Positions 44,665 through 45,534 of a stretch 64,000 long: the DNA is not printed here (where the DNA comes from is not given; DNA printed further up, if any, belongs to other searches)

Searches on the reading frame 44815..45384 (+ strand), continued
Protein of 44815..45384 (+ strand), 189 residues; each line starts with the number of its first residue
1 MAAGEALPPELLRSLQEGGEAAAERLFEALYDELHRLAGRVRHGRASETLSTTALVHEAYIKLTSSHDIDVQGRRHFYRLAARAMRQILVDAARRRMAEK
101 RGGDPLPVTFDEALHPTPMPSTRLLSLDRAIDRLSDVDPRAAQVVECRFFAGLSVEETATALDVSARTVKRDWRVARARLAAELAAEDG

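Call 21: find_related_loci(query=P0001, collection=metagenome_contigs, flank=10000)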
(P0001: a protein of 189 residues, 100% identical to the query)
Query P0001 (189 aa) in metagenome_contigs; peptide patterns used: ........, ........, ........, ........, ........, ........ (x = any residue, [..] = any of these).
600 stretches matched a pattern (row limit reached: there are more); 372 encode a relative of the query (tblastn E <= 1e-3); the best 80 are kept; 80 distinct loci.
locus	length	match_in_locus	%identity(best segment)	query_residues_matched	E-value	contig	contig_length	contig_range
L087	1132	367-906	72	10-189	3e-89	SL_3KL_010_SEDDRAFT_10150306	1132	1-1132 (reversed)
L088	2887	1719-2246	57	10-186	8e-58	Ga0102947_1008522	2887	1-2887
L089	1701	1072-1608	54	10-188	4e-57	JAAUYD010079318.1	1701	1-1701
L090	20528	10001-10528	55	10-184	5e-54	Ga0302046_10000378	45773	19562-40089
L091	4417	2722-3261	54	11-189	9e-54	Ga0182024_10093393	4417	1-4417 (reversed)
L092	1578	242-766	55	11-184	7e-55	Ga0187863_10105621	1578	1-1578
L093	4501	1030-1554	53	11-184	3e-52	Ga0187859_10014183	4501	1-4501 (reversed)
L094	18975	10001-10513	54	11-180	2e-49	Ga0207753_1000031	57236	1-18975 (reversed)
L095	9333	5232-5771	48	11-189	7e-49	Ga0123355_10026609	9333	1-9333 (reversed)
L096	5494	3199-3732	49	10-186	3e-48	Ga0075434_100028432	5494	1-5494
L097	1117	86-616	46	10-185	5e-50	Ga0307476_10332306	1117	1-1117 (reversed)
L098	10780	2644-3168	50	11-184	4e-47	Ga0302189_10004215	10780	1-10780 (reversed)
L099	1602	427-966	49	9-187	5e-48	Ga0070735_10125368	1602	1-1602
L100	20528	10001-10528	51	10-184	3e-46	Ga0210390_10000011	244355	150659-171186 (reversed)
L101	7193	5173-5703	50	10-185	1e-46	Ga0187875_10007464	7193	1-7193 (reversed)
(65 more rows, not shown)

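Call 22: find_encoding_contigs(protein=P0017, flank=10000, max_places=3)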
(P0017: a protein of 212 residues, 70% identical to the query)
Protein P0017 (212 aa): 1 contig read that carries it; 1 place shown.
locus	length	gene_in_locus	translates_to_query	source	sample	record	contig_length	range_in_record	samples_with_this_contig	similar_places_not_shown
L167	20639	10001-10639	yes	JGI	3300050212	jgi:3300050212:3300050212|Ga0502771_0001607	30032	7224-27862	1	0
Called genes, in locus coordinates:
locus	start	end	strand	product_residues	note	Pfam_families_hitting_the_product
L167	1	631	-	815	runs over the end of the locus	PF00326:Peptidase_S9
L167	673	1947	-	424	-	PF07980:SusD_RagB (weak)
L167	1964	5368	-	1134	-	PF13620:CarboxypepD_reg, PF13715:CarbopepD_reg_2, PF07715:Plug, PF00593:TonB_dep_Rec_b-barrel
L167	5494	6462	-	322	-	PF16220:DUF4880 (faint), PF04773:FecR, PF16344:FecR_C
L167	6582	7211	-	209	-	PF07638:Sigma70_ECF, PF04542:Sigma70_r2, PF04545:Sigma70_r4, PF08281:Sigma70_r4_2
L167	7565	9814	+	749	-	PF00324:AA_permease, PF03522:SLC12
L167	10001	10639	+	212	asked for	PF07638:Sigma70_ECF, PF08281:Sigma70_r4_2 (weak), PF04545:Sigma70_r4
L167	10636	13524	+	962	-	PF13428:TPR_14 (faint), PF00069:Pkinase, PF07714:PK_Tyr_Ser-Thr, PF13424:TPR_12 (weak), PF23914:TPR_CcmH_CycH (weak), PF13432:TPR_16 (weak), PF14559:TPR_19, PF13424:TPR_12 (weak), +6 more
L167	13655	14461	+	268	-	PF12680:SnoaL_2, PF14534:DUF4440 (weak)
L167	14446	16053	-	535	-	PF00561:Abhydrolase_1, PF12146:Hydrolase_4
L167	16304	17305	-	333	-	-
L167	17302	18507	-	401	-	PF01546:Peptidase_M20, PF07687:M20_dimer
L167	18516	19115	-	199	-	PF01613:Flavin_Reduct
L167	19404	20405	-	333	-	PF00561:Abhydrolase_1, PF12146:Hydrolase_4, PF12697:Abhydrolase_6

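Call 23: find_encoding_contigs(protein=P0027, flank=10000, max_places=3)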
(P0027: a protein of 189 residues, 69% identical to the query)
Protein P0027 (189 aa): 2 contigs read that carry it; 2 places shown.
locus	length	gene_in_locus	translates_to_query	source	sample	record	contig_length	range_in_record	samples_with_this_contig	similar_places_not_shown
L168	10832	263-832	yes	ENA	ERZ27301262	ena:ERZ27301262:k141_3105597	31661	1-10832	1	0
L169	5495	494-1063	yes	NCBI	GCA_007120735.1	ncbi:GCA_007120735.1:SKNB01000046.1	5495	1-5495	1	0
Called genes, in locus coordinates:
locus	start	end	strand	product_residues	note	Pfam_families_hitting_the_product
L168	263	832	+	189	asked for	PF07638:Sigma70_ECF, PF08281:Sigma70_r4_2 (weak), PF04545:Sigma70_r4 (weak)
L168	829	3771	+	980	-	PF07719:TPR_2 (faint), PF13428:TPR_14 (faint), PF13431:TPR_17 (faint), PF00069:Pkinase, PF03109:ABC1 (faint), PF07714:PK_Tyr_Ser-Thr, PF13432:TPR_16, PF14559:TPR_19, +7 more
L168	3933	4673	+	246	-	PF14534:DUF4440 (weak), PF12680:SnoaL_2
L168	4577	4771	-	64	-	-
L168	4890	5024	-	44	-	-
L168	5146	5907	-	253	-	PF00106:adh_short, PF23441:SDR (weak), PF08659:KR, PF13561:adh_short_C2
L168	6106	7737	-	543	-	-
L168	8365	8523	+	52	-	-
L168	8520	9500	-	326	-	PF00248:Aldo_ket_red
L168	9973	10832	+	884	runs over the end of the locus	PF02369:Big_1 (faint)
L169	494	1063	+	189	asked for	PF07638:Sigma70_ECF, PF08281:Sigma70_r4_2 (weak), PF04545:Sigma70_r4 (weak)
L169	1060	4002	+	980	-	PF07719:TPR_2 (faint), PF13428:TPR_14 (faint), PF13431:TPR_17 (faint), PF00069:Pkinase, PF07714:PK_Tyr_Ser-Thr, PF23914:TPR_CcmH_CycH (weak), PF13432:TPR_16, PF14559:TPR_19, +8 more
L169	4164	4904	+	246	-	PF14534:DUF4440 (weak), PF12680:SnoaL_2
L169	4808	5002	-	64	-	-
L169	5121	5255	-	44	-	-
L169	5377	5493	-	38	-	?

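Call 24: find_encoding_contigs(protein=P0029, flank=10000, max_places=3)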
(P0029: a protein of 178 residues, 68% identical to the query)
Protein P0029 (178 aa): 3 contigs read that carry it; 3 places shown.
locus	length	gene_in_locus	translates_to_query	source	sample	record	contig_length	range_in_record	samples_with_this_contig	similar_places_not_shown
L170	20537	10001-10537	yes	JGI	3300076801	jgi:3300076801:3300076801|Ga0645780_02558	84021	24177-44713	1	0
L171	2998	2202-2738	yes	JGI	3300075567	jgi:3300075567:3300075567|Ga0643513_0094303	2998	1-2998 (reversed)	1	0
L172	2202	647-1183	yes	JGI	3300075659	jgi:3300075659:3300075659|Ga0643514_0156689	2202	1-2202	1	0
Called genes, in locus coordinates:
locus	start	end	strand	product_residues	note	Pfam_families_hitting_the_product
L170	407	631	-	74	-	-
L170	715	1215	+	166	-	PF02374:ArsA_ATPase (weak)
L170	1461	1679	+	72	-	PF08240:ADH_N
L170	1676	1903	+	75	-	PF08240:ADH_N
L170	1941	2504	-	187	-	-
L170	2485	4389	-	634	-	PF00069:Pkinase, PF01636:APH (faint), PF03109:ABC1 (faint), PF07714:PK_Tyr_Ser-Thr, PF07719:TPR_2 (faint), PF13176:TPR_7 (faint), PF13428:TPR_14 (faint), PF14559:TPR_19 (weak), +8 more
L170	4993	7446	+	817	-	PF07676:PD40 (faint), PF26549:Tricorn_N, PF26550:Tricorn_2nd (weak)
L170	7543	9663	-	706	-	PF01011:PQQ, PF13570:Beta-prop_ACSF4 (faint), PF13360:PQQ_2, PF01011:PQQ, PF13360:PQQ_2 (weak), PF13442:Cytochrome_CBB3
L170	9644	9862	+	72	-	-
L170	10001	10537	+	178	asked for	PF07638:Sigma70_ECF, PF08281:Sigma70_r4_2, PF04545:Sigma70_r4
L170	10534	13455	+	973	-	PF13428:TPR_14 (faint), PF00069:Pkinase, PF07714:PK_Tyr_Ser-Thr, PF03109:ABC1 (faint), PF13432:TPR_16 (faint), PF14559:TPR_19 (faint), PF13424:TPR_12, PF13431:TPR_17 (weak), +8 more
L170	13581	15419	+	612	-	-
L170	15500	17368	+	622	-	-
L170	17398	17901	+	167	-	-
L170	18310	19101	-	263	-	-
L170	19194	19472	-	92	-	-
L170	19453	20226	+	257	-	-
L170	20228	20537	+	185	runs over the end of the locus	PF08747:BrxB (weak)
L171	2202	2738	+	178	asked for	PF07638:Sigma70_ECF, PF08281:Sigma70_r4_2, PF04545:Sigma70_r4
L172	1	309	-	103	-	?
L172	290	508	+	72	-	-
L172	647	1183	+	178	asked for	PF07638:Sigma70_ECF, PF08281:Sigma70_r4_2, PF04545:Sigma70_r4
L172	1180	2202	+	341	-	?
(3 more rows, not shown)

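Call 25: find_encoding_contigs(protein=P0009, flank=10000, max_places=4)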
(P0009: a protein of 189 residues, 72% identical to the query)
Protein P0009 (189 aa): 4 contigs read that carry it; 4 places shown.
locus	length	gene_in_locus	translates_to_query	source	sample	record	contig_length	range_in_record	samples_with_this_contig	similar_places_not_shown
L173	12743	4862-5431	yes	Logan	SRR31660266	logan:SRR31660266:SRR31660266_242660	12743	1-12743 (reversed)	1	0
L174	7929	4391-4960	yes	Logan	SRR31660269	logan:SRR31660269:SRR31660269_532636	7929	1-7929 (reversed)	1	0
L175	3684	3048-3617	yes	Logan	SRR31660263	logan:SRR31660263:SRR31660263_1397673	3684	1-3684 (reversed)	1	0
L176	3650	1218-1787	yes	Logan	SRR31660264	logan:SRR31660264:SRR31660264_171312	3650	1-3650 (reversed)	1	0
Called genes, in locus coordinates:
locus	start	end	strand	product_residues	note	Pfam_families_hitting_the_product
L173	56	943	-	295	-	PF13230:GATase_4, PF13522:GATase_6 (weak)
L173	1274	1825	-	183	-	PF07452:CHRD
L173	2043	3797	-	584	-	PF07969:Amidohydro_3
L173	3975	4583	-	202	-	-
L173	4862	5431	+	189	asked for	PF07638:Sigma70_ECF, PF04545:Sigma70_r4 (weak)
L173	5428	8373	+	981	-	PF00069:Pkinase, PF07714:PK_Tyr_Ser-Thr, PF13424:TPR_12 (weak), PF23914:TPR_CcmH_CycH (weak), PF12895:ANAPC3 (weak), PF25064:ARM_TT21_5th (weak), PF13432:TPR_16, PF14559:TPR_19, +10 more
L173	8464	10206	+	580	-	PF00496:SBP_bac_5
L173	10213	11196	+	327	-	PF19300:BPD_transp_1_N, PF00528:BPD_transp_1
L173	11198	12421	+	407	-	PF12911:OppC_N, PF00528:BPD_transp_1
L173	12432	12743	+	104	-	?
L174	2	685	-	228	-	?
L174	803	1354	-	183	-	PF07452:CHRD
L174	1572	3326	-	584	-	PF07969:Amidohydro_3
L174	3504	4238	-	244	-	-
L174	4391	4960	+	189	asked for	PF07638:Sigma70_ECF, PF04545:Sigma70_r4 (weak)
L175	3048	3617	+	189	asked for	PF07638:Sigma70_ECF, PF04545:Sigma70_r4 (weak)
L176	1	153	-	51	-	?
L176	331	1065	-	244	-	-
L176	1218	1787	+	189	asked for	PF07638:Sigma70_ECF, PF04545:Sigma70_r4 (weak)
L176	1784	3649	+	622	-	?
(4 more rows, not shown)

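Call 46: search_protein_families(library=ncbifam, proteins=[window:44815-45381:+], max_evalue=0.001)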
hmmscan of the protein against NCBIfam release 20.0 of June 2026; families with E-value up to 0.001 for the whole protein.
window:44815-45381:+ (189 aa): 18 families
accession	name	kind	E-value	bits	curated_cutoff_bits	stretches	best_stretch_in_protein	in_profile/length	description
TIGR02999.1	Sig-70_X6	subfamily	6.9e-60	202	126.15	1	10-184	6-182/183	ECF-type sigma factor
TIGR02937.1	sigma70-ECF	superfamily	4.9e-16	58.8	42.9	1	22-183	2-164/165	sigma-70 family RNA polymerase sigma factor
TIGR02983.1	SigE-fam_strep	subfamily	3.9e-08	33.4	141.55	1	25-186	10-160/162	SigE family RNA polymerase sigma factor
NF009181.0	PRK12529.1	equivalog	1.2e-05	25.6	247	1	52-172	43-164/179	RNA polymerase sigma factor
NF007225.0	PRK09643.1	equivalog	1.3e-05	25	190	1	7-185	13-183/204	RNA polymerase sigma factor SigM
NF009172.0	PRK12519.1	subfamily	1.3e-05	24.9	222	1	10-186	18-191/194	RNA polymerase sigma factor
NF007227.0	PRK09645.1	subfamily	1.4e-05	25.1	202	1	23-171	11-157/177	sigma-70 family RNA polymerase sigma factor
NF008889.0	PRK11924.1-1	subfamily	1.5e-05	24.8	181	1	34-182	20-163/173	RNA polymerase sigma factor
TIGR02984.1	Sig-70_plancto1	subfamily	1.9e-05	24.3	183.75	1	126-181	133-185/189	RNA polymerase sigma-70 factor, Planctomycetaceae-specific subfamily 1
TIGR02939.1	RpoE_Sigma70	equivalog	3.7e-05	23.8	236.15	1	10-182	9-182/190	RNA polymerase sigma factor RpoE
NF009166.1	PRK12513.1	equivalog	6.9e-05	22.6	206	1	10-187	11-189/193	RNA polymerase sigma factor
NF041727.1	ECF_sigma_FecI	equivalog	0.00012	22.1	260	1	21-172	7-156/169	ferric citrate uptake sigma factor FecI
NF007220.0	PRK09639.1-5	equivalog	0.00015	21.6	260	1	26-171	4-151/181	RNA polymerase sigma factor SigX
NF009164.0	PRK12511.1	equivalog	0.00063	19.3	185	1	54-181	33-154/182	RNA polymerase sigma factor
NF008888.0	PRK11922.1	equivalog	0.00068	19.3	204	0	124-185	139-197/231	RNA polymerase sigma factor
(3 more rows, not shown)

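Call 48: find_encoding_contigs(protein=P0036, flank=10000, max_places=4)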
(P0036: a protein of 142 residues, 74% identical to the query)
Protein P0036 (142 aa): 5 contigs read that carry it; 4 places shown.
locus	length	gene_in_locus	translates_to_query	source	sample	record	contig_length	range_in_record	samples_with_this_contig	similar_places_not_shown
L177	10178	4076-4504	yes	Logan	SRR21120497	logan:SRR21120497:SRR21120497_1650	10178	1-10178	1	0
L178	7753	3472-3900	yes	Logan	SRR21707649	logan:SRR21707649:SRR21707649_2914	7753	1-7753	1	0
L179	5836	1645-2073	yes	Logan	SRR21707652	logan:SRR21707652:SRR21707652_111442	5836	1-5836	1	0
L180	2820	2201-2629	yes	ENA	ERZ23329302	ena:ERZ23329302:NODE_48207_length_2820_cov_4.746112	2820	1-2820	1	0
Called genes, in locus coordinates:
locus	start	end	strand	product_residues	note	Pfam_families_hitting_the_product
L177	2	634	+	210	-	?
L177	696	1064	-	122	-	PF01850:PIN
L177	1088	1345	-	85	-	-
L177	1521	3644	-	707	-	PF01011:PQQ, PF13570:Beta-prop_ACSF4 (faint), PF13360:PQQ_2, PF01011:PQQ, PF13360:PQQ_2 (weak), PF13442:Cytochrome_CBB3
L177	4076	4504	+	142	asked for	PF07638:Sigma70_ECF, PF08281:Sigma70_r4_2, PF04545:Sigma70_r4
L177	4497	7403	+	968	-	PF13428:TPR_14 (faint), PF00069:Pkinase, PF03109:ABC1 (faint), PF07714:PK_Tyr_Ser-Thr, PF13424:TPR_12, PF13432:TPR_16, PF14559:TPR_19, PF13431:TPR_17 (weak), +9 more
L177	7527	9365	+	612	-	-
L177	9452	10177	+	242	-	?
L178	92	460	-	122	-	PF01850:PIN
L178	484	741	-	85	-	-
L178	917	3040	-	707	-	PF01011:PQQ, PF13570:Beta-prop_ACSF4 (faint), PF13360:PQQ_2, PF01011:PQQ, PF13360:PQQ_2 (weak), PF13442:Cytochrome_CBB3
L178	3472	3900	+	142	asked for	PF07638:Sigma70_ECF, PF08281:Sigma70_r4_2, PF04545:Sigma70_r4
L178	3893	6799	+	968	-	PF13428:TPR_14 (faint), PF00069:Pkinase, PF03109:ABC1 (faint), PF07714:PK_Tyr_Ser-Thr, PF13424:TPR_12, PF13432:TPR_16, PF14559:TPR_19, PF13431:TPR_17 (weak), +9 more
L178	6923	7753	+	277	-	?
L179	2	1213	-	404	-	?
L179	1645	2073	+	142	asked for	PF07638:Sigma70_ECF, PF08281:Sigma70_r4_2, PF04545:Sigma70_r4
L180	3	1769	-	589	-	?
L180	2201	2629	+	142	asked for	PF07638:Sigma70_ECF, PF08281:Sigma70_r4_2, PF04545:Sigma70_r4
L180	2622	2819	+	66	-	?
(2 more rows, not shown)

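Call 49: find_encoding_contigs(protein=P0035, flank=10000, max_places=2)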
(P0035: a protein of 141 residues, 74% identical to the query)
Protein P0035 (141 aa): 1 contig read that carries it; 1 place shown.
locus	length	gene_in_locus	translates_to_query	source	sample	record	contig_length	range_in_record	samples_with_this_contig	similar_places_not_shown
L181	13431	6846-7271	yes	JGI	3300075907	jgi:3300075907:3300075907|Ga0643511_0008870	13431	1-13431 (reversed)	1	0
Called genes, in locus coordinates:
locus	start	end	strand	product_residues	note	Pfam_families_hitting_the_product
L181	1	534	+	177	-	?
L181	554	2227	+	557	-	PF00329:Complex1_30kDa, PF00374:NiFeSe_Hases, PF00346:Complex1_49kDa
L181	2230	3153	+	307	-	PF00146:NADHdh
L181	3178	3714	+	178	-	PF13187:Fer4_9 (faint), PF13237:Fer4_10 (faint), PF12797:Fer4_2 (faint), PF12837:Fer4_6 (faint), PF14697:Fer4_21 (weak), PF12838:Fer4_7 (weak), PF13484:Fer4_16 (faint), PF00037:Fer4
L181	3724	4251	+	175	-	PF01058:Oxidored_q6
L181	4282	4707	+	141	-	PF00072:Response_reg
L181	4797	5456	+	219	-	PF00512:HisKA (weak), PF13581:HATPase_c_2 (weak), PF02518:HATPase_c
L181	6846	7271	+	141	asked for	PF07638:Sigma70_ECF, PF08281:Sigma70_r4_2, PF04545:Sigma70_r4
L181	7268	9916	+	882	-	PF07719:TPR_2 (faint), PF13428:TPR_14 (faint), PF14559:TPR_19 (faint), PF00069:Pkinase, PF03109:ABC1 (faint), PF07714:PK_Tyr_Ser-Thr, PF13414:TPR_11 (faint), PF13431:TPR_17 (weak), +2 more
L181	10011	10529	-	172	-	-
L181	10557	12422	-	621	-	PF13428:TPR_14 (faint)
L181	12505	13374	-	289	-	-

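Call 50: find_encoding_contigs(protein=P0031, flank=10000, max_places=2)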
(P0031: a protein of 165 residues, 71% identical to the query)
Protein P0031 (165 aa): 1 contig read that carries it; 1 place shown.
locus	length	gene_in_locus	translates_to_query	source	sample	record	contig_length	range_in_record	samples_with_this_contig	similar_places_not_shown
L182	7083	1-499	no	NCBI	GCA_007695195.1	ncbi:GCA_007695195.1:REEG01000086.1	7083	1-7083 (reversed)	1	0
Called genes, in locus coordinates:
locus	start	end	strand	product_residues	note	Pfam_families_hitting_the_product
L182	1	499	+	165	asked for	PF07638:Sigma70_ECF, PF08281:Sigma70_r4_2 (weak), PF04545:Sigma70_r4 (weak)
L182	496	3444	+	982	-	PF07719:TPR_2 (faint), PF13428:TPR_14 (faint), PF00069:Pkinase, PF07714:PK_Tyr_Ser-Thr, PF13424:TPR_12, PF13432:TPR_16, PF14559:TPR_19 (weak), PF13424:TPR_12 (weak), +9 more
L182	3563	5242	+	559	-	PF00496:SBP_bac_5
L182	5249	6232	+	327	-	PF19300:BPD_transp_1_N, PF00528:BPD_transp_1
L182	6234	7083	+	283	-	PF12911:OppC_N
